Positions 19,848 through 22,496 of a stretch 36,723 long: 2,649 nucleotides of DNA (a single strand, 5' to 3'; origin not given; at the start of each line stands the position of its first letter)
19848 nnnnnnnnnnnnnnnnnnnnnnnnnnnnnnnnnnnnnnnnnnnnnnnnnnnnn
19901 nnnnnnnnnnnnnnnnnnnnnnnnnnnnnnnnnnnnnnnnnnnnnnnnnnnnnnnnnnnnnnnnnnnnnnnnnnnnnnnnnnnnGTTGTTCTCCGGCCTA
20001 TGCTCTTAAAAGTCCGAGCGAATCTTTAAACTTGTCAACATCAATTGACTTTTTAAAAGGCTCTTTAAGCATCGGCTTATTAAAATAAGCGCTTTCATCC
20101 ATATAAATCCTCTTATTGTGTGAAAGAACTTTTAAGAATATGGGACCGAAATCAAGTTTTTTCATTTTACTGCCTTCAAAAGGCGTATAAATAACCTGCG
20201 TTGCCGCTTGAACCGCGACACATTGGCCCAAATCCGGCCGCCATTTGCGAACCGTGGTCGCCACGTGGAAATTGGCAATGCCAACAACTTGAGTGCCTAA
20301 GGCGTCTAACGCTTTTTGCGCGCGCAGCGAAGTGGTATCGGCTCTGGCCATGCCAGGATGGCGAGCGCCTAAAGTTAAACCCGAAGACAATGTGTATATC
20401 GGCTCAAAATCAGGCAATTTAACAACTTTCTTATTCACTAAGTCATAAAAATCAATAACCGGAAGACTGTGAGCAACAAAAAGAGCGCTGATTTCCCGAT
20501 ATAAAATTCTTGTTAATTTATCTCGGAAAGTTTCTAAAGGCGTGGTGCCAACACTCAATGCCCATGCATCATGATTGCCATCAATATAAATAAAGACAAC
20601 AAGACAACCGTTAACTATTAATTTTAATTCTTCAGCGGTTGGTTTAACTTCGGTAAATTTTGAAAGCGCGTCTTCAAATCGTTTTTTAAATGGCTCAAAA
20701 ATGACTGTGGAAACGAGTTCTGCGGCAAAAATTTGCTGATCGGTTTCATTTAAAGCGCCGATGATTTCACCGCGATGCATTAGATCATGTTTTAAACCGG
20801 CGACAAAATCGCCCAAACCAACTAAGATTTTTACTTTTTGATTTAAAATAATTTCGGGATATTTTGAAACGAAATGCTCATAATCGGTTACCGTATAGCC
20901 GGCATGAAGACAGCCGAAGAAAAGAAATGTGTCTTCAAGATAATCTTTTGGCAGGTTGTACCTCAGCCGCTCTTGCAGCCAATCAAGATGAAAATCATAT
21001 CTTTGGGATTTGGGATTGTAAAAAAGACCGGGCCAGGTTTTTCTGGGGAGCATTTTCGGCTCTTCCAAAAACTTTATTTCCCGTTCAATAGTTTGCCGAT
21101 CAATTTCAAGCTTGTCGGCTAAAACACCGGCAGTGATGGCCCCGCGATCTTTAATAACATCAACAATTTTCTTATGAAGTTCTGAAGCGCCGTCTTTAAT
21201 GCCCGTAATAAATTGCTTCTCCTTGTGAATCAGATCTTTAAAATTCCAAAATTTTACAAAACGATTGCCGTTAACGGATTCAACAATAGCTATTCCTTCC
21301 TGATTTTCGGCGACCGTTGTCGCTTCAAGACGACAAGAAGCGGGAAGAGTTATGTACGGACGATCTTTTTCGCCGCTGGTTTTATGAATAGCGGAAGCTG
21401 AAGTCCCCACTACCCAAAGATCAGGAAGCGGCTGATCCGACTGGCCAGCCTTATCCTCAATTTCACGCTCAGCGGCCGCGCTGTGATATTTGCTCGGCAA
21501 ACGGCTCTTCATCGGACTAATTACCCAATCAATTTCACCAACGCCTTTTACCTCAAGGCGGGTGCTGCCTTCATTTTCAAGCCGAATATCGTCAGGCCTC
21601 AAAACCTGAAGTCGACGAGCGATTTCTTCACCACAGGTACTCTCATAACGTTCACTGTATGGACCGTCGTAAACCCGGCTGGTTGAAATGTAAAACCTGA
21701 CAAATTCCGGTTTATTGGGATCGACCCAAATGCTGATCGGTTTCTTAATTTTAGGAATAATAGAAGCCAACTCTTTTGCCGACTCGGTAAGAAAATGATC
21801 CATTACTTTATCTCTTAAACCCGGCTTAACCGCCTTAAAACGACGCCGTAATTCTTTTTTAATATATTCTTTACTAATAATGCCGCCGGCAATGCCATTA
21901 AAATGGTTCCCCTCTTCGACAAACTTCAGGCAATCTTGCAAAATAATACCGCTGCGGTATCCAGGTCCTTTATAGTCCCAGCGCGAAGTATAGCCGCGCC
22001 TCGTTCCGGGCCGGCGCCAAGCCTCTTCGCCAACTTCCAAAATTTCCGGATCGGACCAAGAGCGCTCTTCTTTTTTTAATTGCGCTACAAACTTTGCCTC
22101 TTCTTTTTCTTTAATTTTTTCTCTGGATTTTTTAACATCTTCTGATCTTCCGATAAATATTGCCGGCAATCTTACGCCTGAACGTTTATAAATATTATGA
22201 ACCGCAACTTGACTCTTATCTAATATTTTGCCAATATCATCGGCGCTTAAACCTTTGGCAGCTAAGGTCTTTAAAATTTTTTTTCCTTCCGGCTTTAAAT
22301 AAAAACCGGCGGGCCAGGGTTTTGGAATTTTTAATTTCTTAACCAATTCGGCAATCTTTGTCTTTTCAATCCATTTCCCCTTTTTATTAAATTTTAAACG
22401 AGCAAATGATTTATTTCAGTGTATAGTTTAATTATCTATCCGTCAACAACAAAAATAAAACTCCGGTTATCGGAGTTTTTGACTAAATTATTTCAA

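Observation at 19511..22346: Insulated two-gene module: 782-aa HTH/wHTH-metallophosphoesterase fusion plus a small HNH-like protein, wedged between guaB and the L10 leader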

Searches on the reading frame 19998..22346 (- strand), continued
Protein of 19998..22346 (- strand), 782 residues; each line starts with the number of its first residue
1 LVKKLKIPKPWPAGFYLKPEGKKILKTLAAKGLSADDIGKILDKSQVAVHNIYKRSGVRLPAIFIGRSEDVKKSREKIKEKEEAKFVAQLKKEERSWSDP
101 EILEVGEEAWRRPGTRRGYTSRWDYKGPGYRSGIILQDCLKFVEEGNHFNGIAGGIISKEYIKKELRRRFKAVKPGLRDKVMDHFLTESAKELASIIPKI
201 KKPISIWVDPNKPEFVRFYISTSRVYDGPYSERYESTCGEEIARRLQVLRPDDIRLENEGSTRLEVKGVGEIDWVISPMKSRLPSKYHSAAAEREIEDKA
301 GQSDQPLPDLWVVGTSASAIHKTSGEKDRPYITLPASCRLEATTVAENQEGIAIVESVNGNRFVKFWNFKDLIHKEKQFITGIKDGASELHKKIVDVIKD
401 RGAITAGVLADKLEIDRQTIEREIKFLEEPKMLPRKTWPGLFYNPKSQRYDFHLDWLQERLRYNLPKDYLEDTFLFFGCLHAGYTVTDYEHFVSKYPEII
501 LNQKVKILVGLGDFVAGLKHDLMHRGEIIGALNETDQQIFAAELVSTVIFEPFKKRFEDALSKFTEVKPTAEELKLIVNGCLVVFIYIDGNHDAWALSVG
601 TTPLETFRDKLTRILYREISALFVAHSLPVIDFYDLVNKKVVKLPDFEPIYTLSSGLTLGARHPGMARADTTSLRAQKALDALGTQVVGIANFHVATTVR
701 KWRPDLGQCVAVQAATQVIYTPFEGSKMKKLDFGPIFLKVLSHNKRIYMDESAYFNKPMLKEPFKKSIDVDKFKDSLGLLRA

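Call 65: search_solved_structures(query=A1, max_evalue=10, show_alignments=3)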
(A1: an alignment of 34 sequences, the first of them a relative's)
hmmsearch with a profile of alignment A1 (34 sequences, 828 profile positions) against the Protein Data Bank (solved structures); distinct sequences matched with E-value up to 10: 7.
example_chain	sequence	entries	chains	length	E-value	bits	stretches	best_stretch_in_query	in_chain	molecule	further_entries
7ueb_E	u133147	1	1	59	0.0025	19.3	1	436-477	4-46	PscE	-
4kmf_A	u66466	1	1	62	0.17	13.3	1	433-475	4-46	Interferon-inducible and double-stranded-dependent eIF-2kinase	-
2rvc_A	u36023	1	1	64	0.18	13.2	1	433-475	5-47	Interferon-inducible and double-stranded-dependent eIF-2kinase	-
5j6x_A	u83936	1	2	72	0.47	11.8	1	433-477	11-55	Z-DNA binding protein kinase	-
4lb5_A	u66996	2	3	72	0.48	11.8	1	433-477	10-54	Protein kinase containing Z-DNA binding domains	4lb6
3bdd_A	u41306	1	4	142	0.75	11.1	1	435-484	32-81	Regulatory protein MarR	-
2ia0_A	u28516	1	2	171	0.91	10.9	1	433-482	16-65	Putative HTH-type transcriptional regulator PF0864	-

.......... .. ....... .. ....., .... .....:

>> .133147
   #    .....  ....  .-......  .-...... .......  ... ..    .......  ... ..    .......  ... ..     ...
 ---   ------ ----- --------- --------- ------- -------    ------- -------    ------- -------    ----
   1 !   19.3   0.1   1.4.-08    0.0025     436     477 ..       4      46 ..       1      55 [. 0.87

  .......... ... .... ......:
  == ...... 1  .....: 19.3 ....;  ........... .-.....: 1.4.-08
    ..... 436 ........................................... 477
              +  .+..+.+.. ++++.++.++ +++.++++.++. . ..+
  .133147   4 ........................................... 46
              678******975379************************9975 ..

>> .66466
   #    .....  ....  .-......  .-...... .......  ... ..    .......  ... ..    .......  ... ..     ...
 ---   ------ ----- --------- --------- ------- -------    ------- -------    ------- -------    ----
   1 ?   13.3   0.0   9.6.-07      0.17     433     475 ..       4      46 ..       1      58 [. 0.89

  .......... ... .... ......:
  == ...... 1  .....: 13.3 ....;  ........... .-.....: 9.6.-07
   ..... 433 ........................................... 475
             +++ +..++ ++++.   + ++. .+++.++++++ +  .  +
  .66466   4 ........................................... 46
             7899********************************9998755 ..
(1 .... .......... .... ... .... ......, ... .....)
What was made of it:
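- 20991..21191 (-): Winged helix-turn-helix (res 386-452). PDB profile hits are wHTH domains only (call 65).
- On Dbr1 family: No PDB sequence hit at E<=10 with the family profile (call 65).
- Tried and rejected: The family profile against the PDB returned only wHTH domains (call 65).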

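Call 66: search_protein_families(library=pfam, proteins=[P0212, P0205, P0204, P0149, P0188, P0069, P0048, P0053, P0077, P0243], max_evalue=0.01)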
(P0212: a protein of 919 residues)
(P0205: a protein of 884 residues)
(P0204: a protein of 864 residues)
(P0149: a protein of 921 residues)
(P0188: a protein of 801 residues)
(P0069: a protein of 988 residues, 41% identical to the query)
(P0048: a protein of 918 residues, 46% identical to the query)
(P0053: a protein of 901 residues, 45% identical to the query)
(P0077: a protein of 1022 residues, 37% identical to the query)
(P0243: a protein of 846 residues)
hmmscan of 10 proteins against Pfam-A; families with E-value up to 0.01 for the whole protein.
P0212 (919 aa): 1 family
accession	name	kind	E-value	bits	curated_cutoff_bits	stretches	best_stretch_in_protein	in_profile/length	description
PF21796.3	Cac1_C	-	0.0056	17.2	24.3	0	107-123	18-34/55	Chromatin assembly factor 1 subunit Cac1, C-terminal domain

P0205 (884 aa): 0 families

P0204 (864 aa): 0 families

P0149 (921 aa): 0 families

P0188 (801 aa): 1 family
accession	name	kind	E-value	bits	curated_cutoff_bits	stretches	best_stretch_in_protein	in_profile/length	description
PF00149.33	Metallophos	-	0.0016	19.3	21.5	0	498-624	3-83/191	Calcineurin-like phosphoesterase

P0069 (988 aa): 0 families

P0048 (918 aa): 0 families

P0053 (901 aa): 0 families

P0077 (1022 aa): 0 families

P0243 (846 aa): 0 families
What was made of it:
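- Tried and rejected: None were found (call 66).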

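Call 71: fold_search(model_id=the predicted structure, library=viral)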
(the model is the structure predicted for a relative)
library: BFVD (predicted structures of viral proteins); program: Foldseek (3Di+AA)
matches with E <= 10: 734; with E <= 0.001: 69
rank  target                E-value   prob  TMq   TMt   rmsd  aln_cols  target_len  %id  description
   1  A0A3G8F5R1            8.8e-12  1.00  0.23  0.67   8.8       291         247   14  (no name in the UniProt tables at hand)
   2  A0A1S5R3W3            2.7e-10  1.00  0.31  0.42  16.8       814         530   10  Uncharacterized protein [Pseudomonas phage pf16]
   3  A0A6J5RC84            6.7e-10  1.00  0.23  0.41  21.3       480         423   11  MPP_superfamily domain containing protein [uncultured Caudovirales phage]
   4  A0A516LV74            9.9e-10  1.00  0.24  0.48  20.8       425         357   12  (no name in the UniProt tables at hand)
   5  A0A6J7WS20            1.6e-09  1.00  0.36  0.53  11.3       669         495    8  Uncharacterized protein [uncultured Caudovirales phage]
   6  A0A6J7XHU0            2.6e-09  1.00  0.22  0.45  17.1       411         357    9  Calcineurin-like phosphoesterase domain, ApaH type [uncultured Caudovirales phage]
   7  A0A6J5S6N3            3.2e-09  1.00  0.22  0.54   9.4       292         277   12  Calcineurin-like phosphoesterase domain, ApaH type [uncultured Caudovirales phage]
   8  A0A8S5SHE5            3.6e-09  1.00  0.23  0.41  25.8       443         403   13  DNA polymerase II small subunit [Siphoviridae sp. ctBCr48]
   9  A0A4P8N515            4.3e-09  1.00  0.23  0.49  26.3       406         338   12  Metallo-dependent phosphatase [Rheinheimera phage vB_RspM_Barba19A]
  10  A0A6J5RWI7            7.5e-09  1.00  0.23  0.41  24.8       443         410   12  Calcineurin-like phosphoesterase domain-containing protein [uncultured Caudovirales phage]
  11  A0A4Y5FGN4            8.4e-09  1.00  0.23  0.39  11.4       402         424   10  DNA polymerase [Lactobacillus phage 3-521]
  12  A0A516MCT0            2.7e-08  1.00  0.23  0.41  24.1       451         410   11  (no name in the UniProt tables at hand)
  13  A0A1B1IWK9            2.9e-08  1.00  0.21  0.52  11.1       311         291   14  (no name in the UniProt tables at hand)
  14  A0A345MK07            5.4e-08  1.00  0.24  0.40  24.6       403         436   13  Putative metallophosphatase [Bacillus phage BSP38]
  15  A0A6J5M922            6.4e-08  1.00  0.21  0.49  21.8       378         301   14  Calcineurin-like phosphoesterase domain, lpxH type [uncultured Caudovirales phage]
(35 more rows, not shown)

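Call 82: find_related_loci(query=A1, collection=metagenome_contigs, flank=6000)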
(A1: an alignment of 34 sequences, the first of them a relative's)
Query A1 (782 aa) in metagenome_contigs; peptide patterns used: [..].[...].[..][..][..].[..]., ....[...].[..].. (x = any residue, [..] = any of these).
153 stretches matched a pattern; 37 encode a relative of the query (tblastn E <= 1e-3); 37 distinct loci.
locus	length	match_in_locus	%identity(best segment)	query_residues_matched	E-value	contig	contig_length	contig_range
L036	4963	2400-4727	83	1-782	0e+0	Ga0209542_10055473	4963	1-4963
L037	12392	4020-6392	82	1-782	0e+0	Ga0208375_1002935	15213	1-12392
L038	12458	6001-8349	82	1-782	0e+0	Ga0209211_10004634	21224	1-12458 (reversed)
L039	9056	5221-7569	81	1-782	0e+0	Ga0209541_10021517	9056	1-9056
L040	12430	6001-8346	81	1-782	0e+0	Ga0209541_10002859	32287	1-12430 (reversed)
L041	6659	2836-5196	81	1-782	0e+0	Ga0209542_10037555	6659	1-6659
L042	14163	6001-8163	82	71-782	0e+0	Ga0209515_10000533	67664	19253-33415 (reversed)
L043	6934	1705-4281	70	1-782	0e+0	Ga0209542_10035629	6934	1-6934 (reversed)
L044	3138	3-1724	79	211-782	0e+0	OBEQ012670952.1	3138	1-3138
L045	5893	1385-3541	58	72-782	0e+0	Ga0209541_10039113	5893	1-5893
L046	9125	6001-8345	80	1-782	0e+0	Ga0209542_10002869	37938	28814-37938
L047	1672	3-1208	79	383-782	0e+0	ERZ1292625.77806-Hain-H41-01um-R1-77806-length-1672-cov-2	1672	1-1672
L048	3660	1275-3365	46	67-782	0e+0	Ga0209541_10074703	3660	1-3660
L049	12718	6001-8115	45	72-780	0e+0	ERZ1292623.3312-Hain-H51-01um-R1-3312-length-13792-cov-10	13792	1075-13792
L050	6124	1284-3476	44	31-780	0e+0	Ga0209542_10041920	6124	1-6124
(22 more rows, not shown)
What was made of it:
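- Tried and rejected: A1 was used instead (call 82).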

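Call 90: search_dna_similar(query=window:19998-22346:-, collection=plasmids, mode=protein, max_evalue=0.01, max_rows=8)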
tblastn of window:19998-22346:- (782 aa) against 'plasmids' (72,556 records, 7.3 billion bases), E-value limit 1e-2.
No match.

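Call 91: search_dna_similar(query=window:19998-22346:-, collection=phages, mode=protein, max_evalue=0.01, max_rows=8)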
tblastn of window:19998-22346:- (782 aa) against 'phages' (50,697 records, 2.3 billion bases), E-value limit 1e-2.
No match.

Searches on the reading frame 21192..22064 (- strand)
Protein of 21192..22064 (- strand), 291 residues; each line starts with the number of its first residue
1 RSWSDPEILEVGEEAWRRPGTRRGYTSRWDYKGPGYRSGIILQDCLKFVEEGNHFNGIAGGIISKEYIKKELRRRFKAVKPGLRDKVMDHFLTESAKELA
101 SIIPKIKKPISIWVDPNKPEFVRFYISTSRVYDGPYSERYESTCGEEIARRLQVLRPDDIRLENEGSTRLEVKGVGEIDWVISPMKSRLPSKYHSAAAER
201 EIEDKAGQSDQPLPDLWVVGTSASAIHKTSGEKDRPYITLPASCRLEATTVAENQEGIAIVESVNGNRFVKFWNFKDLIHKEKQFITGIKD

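Call 56: predict_structure(alignment_id=A3)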
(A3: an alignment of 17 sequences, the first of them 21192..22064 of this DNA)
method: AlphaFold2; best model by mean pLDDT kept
length: 291 residues; sequences in the alignment: 17
mean_pLDDT: 84.4   pTM: 0.86
mean pLDDT of the five models: 84.4, 82.2, 80.8, 79.7, 79.2
residues with pLDDT >= 90: 140; 70-90: 109; 50-70: 38; < 50: 4
segments of 3 or more residues with pLDDT < 50: none
pLDDT, mean of each block of 10 residues (from residue 1): 91 94 92 83 95 93 93 92 92 96 95 91 92 88 94 96 77 84 69 64 82 85 57 79 70 73 89 83 62 41
secondary structure, 60 per line:
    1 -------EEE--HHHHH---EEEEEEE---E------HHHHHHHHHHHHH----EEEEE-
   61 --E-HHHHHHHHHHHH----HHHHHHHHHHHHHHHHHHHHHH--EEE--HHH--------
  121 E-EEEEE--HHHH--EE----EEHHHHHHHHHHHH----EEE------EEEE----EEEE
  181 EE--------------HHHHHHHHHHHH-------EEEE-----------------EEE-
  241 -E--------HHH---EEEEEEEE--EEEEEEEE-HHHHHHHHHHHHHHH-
elements in order: E8-10 H13-17 E21-27 H38-50 E55-59 H65-76 H81-102 E105-107 E123-127 H130-133 H144-155 E160-162 E169-172 E177-182 H197-208 E216-219 E237-239 E257-264 E267-274 H276-290
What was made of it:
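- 21192..22058 (-): Degenerate (metal-motif-less) MPE-fold domain (res 97-385). Domain model pLDDT 84, pTM 0.86 (call 56).
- On MPE fold, degenerate class (middle domain, res 97-385): Domain model pLDDT 84 (call 56).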

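Call 58: fold_search(model_id=the predicted structure, library=pdb)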
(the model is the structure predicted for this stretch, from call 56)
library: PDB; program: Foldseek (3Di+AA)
matches with E <= 10: 593; with E <= 0.001: 25
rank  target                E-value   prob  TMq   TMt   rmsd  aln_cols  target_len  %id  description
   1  9f2a_A                1.8e-05  1.00  0.51  0.35  10.7       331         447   10  Pyrococcus abyssi PolD in complex with Rpa2 winged-helix domain class 2 (composite map) (released 2024-12-04)
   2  4lty_C                2.2e-05  1.00  0.35  0.32  11.8       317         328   10  Crystal Structure of E.coli SbcD at 1.8 A Resolution (released 2014-02-26)
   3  4m0v_A                2.9e-05  1.00  0.36  0.32  11.7       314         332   10  Crystal structure of E.coli SbcD with Mn2+ (released 2014-02-26)
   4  1ute_A                4.2e-05  1.00  0.41  0.40  11.3       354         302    9  PIG PURPLE ACID PHOSPHATASE COMPLEXED WITH PHOSPHATE (released 1999-10-01)
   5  9f29_A                5.4e-05  1.00  0.49  0.34  11.1       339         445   10  Pyrococcus abyssi PolD in complex with Rpa2 winged-helix domain class 1 (composite map) (released 2024-12-04)
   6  5vbn_A                6.1e-05  1.00  0.49  0.36   7.0       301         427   13  Crystal Structure of human DNA polymerase epsilon B-subunit in complex with C-terminal domain of catalytic subunit (released 2017-08-02)
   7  9a6c_B                8.8e-05  1.00  0.39  0.25  14.8       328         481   13  Integrative model of YYDD-YYDB by crosslinking MS and deep learning (released 2024-09-18)
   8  7dog_A                9.3e-05  1.00  0.40  0.37  10.4       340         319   11  Crystal structure of a nuclease and capping domain of SbcD from Staphylococcus aureus (released 2021-05-05)
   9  4fcx_A                1.5e-04  1.00  0.40  0.33  10.6       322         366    8  S.pombe Mre11 apoenzym (released 2012-06-20)
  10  2a22_B                1.9e-04  1.00  0.33  0.45  11.7       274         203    9  Structure of Vacuolar Protein Sorting 29 from Cryptosporidium Parvum (released 2005-08-16)
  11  6ph9                  2.5e-04  1.00  0.37  0.43  11.2       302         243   10  Crystal Structure of the Klebsiella pneumoniae LpxH-lipid X complex (released 2020-02-12)
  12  4lu9_C                2.5e-04  1.00  0.38  0.34  10.9       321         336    8  Crystal structure of E.coli SbcD at 2.5 angstrom resolution (released 2014-08-27)
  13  9q9j_D                2.8e-04  1.00  0.41  0.27  12.4       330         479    9  Cryo-EM structure of human Mre11-Rad50-Nbs1 (MRN) complex bound to DNA and telomeric factor TRF2 fragment (438-542) (released 2025-10-01)
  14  3t1i_C                3.1e-04  1.00  0.45  0.36   9.2       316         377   10  Crystal Structure of Human Mre11: Understanding Tumorigenic Mutations (released 2011-11-30)
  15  2yvt                  3.3e-04  1.00  0.42  0.47   9.5       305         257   10  Crystal structure of aq_1956 (released 2007-10-16)
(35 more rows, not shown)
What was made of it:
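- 21192..22058 (-): Foldseek PDB top-50 hits are all MPEs: PolD DP1 1.8e-5, SbcD, purple acid phosphatase, Pol epsilon B-subunit, Vps29, LpxH (call 58).
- On MPE fold, degenerate class (middle domain, res 97-385): Foldseek top-50 hits are all MPEs, including the inactive Pol epsilon B-subunit and Vps29 (call 58).
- The middle-domain model is also an MPE (calls 56, 58). The N-terminal MPE is clearly degenerate, and the Pol epsilon B-subunit and Vps29 are among its hits (call 58).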
